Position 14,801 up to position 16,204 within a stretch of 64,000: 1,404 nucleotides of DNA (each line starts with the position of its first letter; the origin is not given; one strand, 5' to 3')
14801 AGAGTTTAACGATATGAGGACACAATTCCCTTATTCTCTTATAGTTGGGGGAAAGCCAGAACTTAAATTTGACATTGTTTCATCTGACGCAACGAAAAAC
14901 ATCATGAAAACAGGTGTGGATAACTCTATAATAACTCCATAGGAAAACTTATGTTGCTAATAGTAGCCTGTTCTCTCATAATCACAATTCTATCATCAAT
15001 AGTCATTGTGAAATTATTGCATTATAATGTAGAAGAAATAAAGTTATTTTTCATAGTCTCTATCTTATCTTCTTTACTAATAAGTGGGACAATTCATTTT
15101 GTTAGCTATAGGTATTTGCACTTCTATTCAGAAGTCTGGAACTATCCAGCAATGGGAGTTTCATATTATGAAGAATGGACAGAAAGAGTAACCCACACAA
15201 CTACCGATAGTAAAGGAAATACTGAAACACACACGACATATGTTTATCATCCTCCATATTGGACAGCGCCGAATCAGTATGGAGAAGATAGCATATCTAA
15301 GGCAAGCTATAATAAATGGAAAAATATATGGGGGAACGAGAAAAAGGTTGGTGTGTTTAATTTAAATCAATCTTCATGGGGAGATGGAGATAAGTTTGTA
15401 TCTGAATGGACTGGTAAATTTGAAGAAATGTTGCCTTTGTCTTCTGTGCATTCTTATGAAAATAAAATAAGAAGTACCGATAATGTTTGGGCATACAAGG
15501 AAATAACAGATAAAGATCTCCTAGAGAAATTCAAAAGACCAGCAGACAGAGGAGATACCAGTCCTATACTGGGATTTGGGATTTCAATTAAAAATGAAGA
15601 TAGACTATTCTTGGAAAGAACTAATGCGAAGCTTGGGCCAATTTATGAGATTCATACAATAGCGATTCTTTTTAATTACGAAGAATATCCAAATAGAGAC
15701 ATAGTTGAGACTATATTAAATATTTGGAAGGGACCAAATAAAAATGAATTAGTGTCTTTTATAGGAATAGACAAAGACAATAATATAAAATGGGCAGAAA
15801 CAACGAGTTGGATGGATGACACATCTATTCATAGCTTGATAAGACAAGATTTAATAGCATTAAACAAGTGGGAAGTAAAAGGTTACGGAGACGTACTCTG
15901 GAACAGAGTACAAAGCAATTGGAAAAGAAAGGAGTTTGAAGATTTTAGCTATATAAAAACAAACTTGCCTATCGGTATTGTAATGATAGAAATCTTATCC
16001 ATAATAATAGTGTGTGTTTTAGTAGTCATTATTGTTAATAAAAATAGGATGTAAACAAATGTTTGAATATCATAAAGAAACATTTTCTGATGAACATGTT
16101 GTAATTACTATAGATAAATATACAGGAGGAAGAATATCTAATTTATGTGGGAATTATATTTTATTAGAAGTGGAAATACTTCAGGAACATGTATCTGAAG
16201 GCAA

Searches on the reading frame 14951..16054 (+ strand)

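Call 44: search_protein_families(library=phrogs, proteins=[window:14951-16054:+], max_evalue=0.00001)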
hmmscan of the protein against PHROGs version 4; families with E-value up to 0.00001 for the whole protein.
window:14951-16054:+ (367 aa): 2 families
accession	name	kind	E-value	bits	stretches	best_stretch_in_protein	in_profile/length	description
phrog_2087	-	unknown function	1.2e-29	104.2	1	3-366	6-356/360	-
phrog_23737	-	unknown function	4.3e-07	30.5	1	248-361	83-199/212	-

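Call 104: search_protein_families(library=pfam, proteins=[window:14951-16054:+], max_evalue=0.0001)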
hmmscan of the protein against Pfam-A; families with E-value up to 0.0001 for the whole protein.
window:14951-16054:+ (367 aa): 0 families
